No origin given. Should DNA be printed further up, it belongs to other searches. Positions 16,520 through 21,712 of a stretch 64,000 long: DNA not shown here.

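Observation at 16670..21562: Six tandem lamin-tail domains fused to a duplicated HKD catalytic module, Ca-binding repeats and a tail anchor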

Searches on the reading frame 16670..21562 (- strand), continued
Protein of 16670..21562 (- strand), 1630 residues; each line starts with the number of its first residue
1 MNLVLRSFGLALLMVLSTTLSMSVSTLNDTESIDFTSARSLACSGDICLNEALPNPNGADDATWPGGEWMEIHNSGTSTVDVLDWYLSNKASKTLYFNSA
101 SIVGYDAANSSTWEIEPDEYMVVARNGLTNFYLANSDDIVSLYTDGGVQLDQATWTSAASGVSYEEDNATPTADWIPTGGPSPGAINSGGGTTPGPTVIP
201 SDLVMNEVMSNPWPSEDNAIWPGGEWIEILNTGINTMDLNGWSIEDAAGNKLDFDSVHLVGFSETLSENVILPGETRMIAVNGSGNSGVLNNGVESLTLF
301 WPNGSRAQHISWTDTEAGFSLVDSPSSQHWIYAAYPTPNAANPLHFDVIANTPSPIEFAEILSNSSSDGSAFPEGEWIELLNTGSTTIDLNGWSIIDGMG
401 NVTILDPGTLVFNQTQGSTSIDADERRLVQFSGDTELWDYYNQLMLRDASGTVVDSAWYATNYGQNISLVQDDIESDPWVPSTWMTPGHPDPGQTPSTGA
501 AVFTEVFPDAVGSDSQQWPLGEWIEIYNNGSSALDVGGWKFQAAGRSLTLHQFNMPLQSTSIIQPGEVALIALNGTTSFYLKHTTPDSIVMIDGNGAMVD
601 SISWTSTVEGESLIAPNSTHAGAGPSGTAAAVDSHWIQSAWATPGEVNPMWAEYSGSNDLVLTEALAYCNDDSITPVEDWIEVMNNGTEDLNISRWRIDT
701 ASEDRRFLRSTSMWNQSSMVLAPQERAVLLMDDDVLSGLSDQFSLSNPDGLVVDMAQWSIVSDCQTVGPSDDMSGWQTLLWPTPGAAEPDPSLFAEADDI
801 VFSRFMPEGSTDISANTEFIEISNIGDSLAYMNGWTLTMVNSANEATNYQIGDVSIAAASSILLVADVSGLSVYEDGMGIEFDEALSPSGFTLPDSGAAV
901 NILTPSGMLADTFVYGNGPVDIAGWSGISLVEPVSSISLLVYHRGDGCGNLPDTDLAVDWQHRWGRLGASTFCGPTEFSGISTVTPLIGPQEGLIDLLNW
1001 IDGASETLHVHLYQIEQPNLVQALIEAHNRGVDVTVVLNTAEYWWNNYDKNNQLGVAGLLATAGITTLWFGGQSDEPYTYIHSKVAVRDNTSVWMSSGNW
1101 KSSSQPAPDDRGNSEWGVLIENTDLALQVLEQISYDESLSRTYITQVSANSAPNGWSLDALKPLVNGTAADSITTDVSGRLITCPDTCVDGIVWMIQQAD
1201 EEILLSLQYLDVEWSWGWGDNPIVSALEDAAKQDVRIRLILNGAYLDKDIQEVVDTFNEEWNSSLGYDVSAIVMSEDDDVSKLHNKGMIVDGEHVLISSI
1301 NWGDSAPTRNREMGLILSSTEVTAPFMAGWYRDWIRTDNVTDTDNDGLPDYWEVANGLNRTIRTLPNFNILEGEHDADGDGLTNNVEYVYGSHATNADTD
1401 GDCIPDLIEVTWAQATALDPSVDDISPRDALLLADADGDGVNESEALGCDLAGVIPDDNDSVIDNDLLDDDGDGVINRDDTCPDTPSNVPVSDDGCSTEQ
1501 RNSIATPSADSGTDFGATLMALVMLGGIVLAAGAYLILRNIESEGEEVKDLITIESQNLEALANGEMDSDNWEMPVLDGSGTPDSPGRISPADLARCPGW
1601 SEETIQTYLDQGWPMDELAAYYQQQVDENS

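Call 9: find_homologous_proteins(query=window:16670-21562:-, max_evalue=1e-10)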
Query window:16670-21562:- (1630 aa): 229 proteins with E <= 1e-10 among 8000 candidates; the best 120 are listed.
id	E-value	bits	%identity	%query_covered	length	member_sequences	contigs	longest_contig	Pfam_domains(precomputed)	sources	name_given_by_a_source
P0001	0.0e+0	3658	98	100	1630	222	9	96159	PF00932.26,PF13091.13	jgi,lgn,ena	jgi:phosphatidylserine/phosphatidylglycerophosphate/cardiolipin synthase-like enzyme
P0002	0.0e+0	3051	81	99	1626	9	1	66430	PF00932.26,PF13091.13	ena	-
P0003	0.0e+0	2885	76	100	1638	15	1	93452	PF00932.26,PF13091.13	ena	-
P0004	0.0e+0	2880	76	100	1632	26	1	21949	PF00932.26,PF13091.13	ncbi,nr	ncbi:MAG: hypothetical protein HOL22_07790 [Euryarchaeota archaeon]|nr:hypothetical protein [Euryarc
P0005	0.0e+0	2877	76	99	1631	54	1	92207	PF00932.26,PF13091.13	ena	-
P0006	0.0e+0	2876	76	100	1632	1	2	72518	PF00932.26,PF13091.13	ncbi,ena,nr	ncbi:MAG TPA: lamin tail domain-containing protein [Candidatus Poseidoniaceae archaeon]|nr:lamin tai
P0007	0.0e+0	2847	75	100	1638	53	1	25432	PF00932.26,PF13091.13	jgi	-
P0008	0.0e+0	2821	74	100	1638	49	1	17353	PF00932.26,PF13091.13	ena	-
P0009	0.0e+0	2810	74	100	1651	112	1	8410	PF00932.26,PF13091.13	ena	-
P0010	0.0e+0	2787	73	100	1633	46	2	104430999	PF00932.26,PF13091.13,PF18884.6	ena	-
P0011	0.0e+0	2771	76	96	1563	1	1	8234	PF00932.26,PF13091.13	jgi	jgi:phosphatidylserine/phosphatidylglycerophosphate/cardiolipin synthase-like enzyme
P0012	0.0e+0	2682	71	99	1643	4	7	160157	PF00932.26,PF13091.13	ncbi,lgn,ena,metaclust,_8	metaclust:\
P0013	0.0e+0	2451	77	83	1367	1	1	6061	PF00932.26,PF13091.13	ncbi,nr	ncbi:MAG: hypothetical protein HN883_05210, partial [Euryarchaeota archaeon]|nr:hypothetical protein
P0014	0.0e+0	2297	77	78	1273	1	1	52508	PF00932.26,PF13091.13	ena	-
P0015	0.0e+0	2255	61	99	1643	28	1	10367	PF00932.26,PF13091.13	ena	-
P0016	0.0e+0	2249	61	100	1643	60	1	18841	PF00932.26,PF13091.13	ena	-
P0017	0.0e+0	2246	61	99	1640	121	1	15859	PF00932.26,PF13091.13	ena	-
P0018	0.0e+0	2242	60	100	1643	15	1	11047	PF00932.26,PF13091.13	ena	-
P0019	0.0e+0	2222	60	100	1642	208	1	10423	PF00932.26,PF13091.13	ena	-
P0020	0.0e+0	2218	60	100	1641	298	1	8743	PF00932.26,PF13091.13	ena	-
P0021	0.0e+0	2215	60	100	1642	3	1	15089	PF00932.26,PF13091.13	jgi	jgi:phosphatidylserine/phosphatidylglycerophosphate/cardiolipin synthase-like enzyme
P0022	0.0e+0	2208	60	100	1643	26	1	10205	PF00932.26,PF13091.13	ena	-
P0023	0.0e+0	2164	74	76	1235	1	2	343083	PF00932.26,PF13091.13,PF00614.29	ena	-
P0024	0.0e+0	1959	54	100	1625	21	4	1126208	PF00932.26,PF13091.13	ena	-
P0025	0.0e+0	1958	53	100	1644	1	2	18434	PF00932.26,PF13091.13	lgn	-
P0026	0.0e+0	1955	54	100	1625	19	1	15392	PF00932.26,PF13091.13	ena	-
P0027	0.0e+0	1952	55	98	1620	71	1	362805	PF00932.26,PF13091.13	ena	-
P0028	0.0e+0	1952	54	98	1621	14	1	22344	PF00932.26,PF13091.13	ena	-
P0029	0.0e+0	1939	54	98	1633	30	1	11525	PF00932.26,PF13091.13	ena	-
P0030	0.0e+0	1938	53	100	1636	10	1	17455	PF00932.26,PF13091.13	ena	-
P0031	0.0e+0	1937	53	100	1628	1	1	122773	PF00932.26,PF13091.13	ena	-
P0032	0.0e+0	1936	53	100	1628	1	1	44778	PF00932.26,PF13091.13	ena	-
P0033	0.0e+0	1936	53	100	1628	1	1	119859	PF00932.26,PF13091.13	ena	-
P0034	0.0e+0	1936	53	100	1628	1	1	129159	PF00932.26,PF13091.13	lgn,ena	-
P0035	0.0e+0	1934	53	100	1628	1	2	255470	PF00932.26,PF13091.13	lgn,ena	-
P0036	0.0e+0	1933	53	100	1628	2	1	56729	PF00932.26,PF13091.13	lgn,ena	-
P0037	0.0e+0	1933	53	100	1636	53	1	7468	PF00932.26,PF13091.13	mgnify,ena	mgnify:FL=1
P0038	0.0e+0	1932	54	98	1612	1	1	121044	PF00932.26,PF13091.13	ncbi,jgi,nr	ncbi:MAG: lamin tail domain-containing protein [archaeon]|nr:lamin tail domain-containing protein [a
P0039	0.0e+0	1931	53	99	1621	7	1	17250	PF00932.26,PF13091.13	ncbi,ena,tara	tara:strand:+ start:159 stop:5024 length:4866 start_codon:yes stop_codon:yes gene_type:complete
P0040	0.0e+0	1931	53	100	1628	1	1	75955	PF00932.26,PF13091.13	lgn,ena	-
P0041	0.0e+0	1927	54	98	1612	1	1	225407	PF00932.26,PF13091.13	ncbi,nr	ncbi:MAG: lamin tail domain-containing protein [archaeon]|nr:lamin tail domain-containing protein [a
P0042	0.0e+0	1925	54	100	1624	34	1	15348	PF00932.26,PF13091.13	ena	-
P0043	0.0e+0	1925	53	100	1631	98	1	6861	PF00932.26,PF13091.13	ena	-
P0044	0.0e+0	1923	54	98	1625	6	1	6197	PF00932.26,PF13091.13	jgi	-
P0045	0.0e+0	1919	53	100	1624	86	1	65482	PF00932.26,PF13091.13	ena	-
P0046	0.0e+0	1918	54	98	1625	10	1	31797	PF00932.26,PF13091.13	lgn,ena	-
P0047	0.0e+0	1916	54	99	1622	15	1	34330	PF00932.26,PF13091.13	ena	-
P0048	0.0e+0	1915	53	100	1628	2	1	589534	PF00932.26,PF13091.13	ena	-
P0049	0.0e+0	1913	53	98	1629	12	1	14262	PF00932.26,PF13091.13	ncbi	-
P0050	0.0e+0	1913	53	99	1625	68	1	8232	PF00932.26,PF13091.13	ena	-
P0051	0.0e+0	1913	53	100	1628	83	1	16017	PF00932.26,PF13091.13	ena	-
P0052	0.0e+0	1913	53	100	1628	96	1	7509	PF00932.26,PF13091.13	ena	-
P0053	0.0e+0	1912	53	100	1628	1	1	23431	PF00932.26,PF13091.13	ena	-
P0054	0.0e+0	1911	53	100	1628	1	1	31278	PF00932.26,PF13091.13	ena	-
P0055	0.0e+0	1908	53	100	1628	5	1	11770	PF00932.26,PF13091.13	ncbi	-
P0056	0.0e+0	1907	52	100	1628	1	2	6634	PF00932.26,PF13091.13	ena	-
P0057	0.0e+0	1902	53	98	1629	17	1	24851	PF00932.26,PF13091.13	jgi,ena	-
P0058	0.0e+0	1901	52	100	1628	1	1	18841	PF00932.26,PF13091.13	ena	-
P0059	0.0e+0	1901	53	98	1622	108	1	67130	PF00932.26,PF13091.13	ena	-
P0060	0.0e+0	1899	54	98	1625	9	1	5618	PF00932.26,PF13091.13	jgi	-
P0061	0.0e+0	1898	53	98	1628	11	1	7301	PF00932.26,PF13091.13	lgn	-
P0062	0.0e+0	1896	53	100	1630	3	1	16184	PF00932.26,PF13091.13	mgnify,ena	mgnify:CR=1 FL=1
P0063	0.0e+0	1893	53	100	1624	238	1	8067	PF00932.26,PF13091.13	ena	-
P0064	0.0e+0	1891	53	98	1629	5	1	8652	PF00932.26,PF13091.13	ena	-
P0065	0.0e+0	1887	53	98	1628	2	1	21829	PF00932.26,PF13091.13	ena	-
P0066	0.0e+0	1885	53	98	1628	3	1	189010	PF00932.26,PF13091.13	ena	-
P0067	0.0e+0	1882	53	98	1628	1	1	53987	PF00932.26,PF13091.13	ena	-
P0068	0.0e+0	1879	53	100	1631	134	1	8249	PF00932.26,PF13091.13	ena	-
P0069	0.0e+0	1878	53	98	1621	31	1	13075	PF00932.26,PF13091.13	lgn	-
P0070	0.0e+0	1878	53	98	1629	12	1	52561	PF00932.26,PF13091.13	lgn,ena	-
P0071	0.0e+0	1874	51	100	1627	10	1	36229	PF00932.26,PF13091.13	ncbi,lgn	-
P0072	0.0e+0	1873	51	100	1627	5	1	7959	PF00932.26,PF13091.13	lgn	-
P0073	0.0e+0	1865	52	99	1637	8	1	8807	PF00932.26,PF13091.13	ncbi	-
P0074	0.0e+0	1864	52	100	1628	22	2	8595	PF00932.26,PF13091.13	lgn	-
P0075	0.0e+0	1846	52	98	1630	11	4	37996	PF00932.26,PF13091.13,PF18884.6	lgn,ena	-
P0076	0.0e+0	1846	52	100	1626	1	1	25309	PF00932.26,PF13091.13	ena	-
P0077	0.0e+0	1842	51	98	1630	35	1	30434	PF00932.26,PF13091.13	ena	-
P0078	0.0e+0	1819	52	98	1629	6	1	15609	PF00932.26,PF13091.13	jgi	-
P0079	0.0e+0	1818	53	98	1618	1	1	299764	PF00932.26,PF13091.13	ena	-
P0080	0.0e+0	1816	52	98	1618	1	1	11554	PF00932.26,PF13091.13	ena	-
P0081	0.0e+0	1814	52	98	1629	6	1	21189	PF00932.26,PF13091.13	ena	-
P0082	0.0e+0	1811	53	98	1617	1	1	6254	PF00932.26,PF13091.13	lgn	-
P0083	0.0e+0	1810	52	98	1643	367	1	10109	PF00932.26,PF13091.13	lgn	-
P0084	0.0e+0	1810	52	99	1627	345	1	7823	PF00932.26,PF13091.13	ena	-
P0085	0.0e+0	1809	53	98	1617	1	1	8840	PF00932.26,PF13091.13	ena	-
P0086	0.0e+0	1809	52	98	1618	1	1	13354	PF00932.26,PF13091.13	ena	-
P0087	0.0e+0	1809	52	98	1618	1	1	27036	PF00932.26,PF13091.13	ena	-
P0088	0.0e+0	1809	52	98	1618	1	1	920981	PF00932.26,PF13091.13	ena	-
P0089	0.0e+0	1809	52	98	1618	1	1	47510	PF00932.26,PF13091.13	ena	-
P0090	0.0e+0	1808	52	98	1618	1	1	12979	PF00932.26,PF13091.13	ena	-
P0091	0.0e+0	1808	52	98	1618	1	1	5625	PF00932.26,PF13091.13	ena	-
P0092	0.0e+0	1805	53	98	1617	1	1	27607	PF00932.26,PF13091.13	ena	-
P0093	0.0e+0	1804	52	98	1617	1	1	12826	PF00932.26,PF13091.13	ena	-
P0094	0.0e+0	1802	52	98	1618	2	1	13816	PF00932.26,PF13091.13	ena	-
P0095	0.0e+0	1800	53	98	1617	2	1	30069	PF00932.26,PF13091.13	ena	-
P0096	0.0e+0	1799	52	98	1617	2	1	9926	PF00932.26,PF13091.13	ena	-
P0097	0.0e+0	1797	51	99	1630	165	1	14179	PF00932.26,PF13091.13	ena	-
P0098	0.0e+0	1794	51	98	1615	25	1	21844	PF00932.26,PF13091.13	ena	-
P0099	0.0e+0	1792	51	99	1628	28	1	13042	PF00932.26,PF13091.13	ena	-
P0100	0.0e+0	1790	52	98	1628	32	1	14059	PF00932.26,PF13091.13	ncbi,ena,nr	ncbi:MAG: Cardiolipin synthase B [Euryarchaeota archaeon UBA443]|nr:MAG: Cardiolipin synthase B [Eur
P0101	0.0e+0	1790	52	98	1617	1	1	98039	PF00932.26,PF13091.13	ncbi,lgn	-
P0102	0.0e+0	1788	52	98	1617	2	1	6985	PF00932.26,PF13091.13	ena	-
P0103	0.0e+0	1787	52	98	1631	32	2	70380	PF00932.26,PF13091.13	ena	-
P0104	0.0e+0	1782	52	98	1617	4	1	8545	PF00932.26,PF13091.13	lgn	-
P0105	0.0e+0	1782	51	98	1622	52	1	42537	PF00932.26,PF13091.13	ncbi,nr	ncbi:MAG: lamin tail domain-containing protein [Candidatus Thermoplasmatota archaeon]|nr:lamin tail 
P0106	0.0e+0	1781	51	99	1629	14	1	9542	PF00932.26,PF13091.13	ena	-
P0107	0.0e+0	1780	52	98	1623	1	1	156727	PF00932.26,PF13091.13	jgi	-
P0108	0.0e+0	1777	52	98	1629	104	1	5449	PF00932.26,PF13091.13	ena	-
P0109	0.0e+0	1776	50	98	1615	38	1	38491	PF00932.26,PF13091.13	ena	-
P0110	0.0e+0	1771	51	98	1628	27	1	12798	PF00932.26,PF13091.13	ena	-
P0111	0.0e+0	1722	50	100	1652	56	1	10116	PF00932.26,PF13091.13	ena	-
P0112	0.0e+0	1721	49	100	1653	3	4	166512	PF00932.26,PF13091.13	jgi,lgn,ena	-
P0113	0.0e+0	1721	49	100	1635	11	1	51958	PF00932.26,PF13091.13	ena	-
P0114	0.0e+0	1717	50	99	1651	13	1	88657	PF00932.26,PF13091.13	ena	-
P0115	0.0e+0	1706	49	99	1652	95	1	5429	PF00932.26,PF13091.13,PF13090.13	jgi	jgi:phosphatidylserine/phosphatidylglycerophosphate/cardiolipin synthase-like enzyme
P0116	0.0e+0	1698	48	99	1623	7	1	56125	PF00932.26,PF13091.13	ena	-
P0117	0.0e+0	1698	49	99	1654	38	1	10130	PF00932.26,PF13091.13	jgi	-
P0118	0.0e+0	1695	48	100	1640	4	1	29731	PF00932.26,PF13091.13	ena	-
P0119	0.0e+0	1684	48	99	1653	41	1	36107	PF00932.26,PF13091.13,PF13090.13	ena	-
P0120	0.0e+0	1681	49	99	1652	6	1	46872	PF00932.26,PF13091.13,PF13090.13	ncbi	-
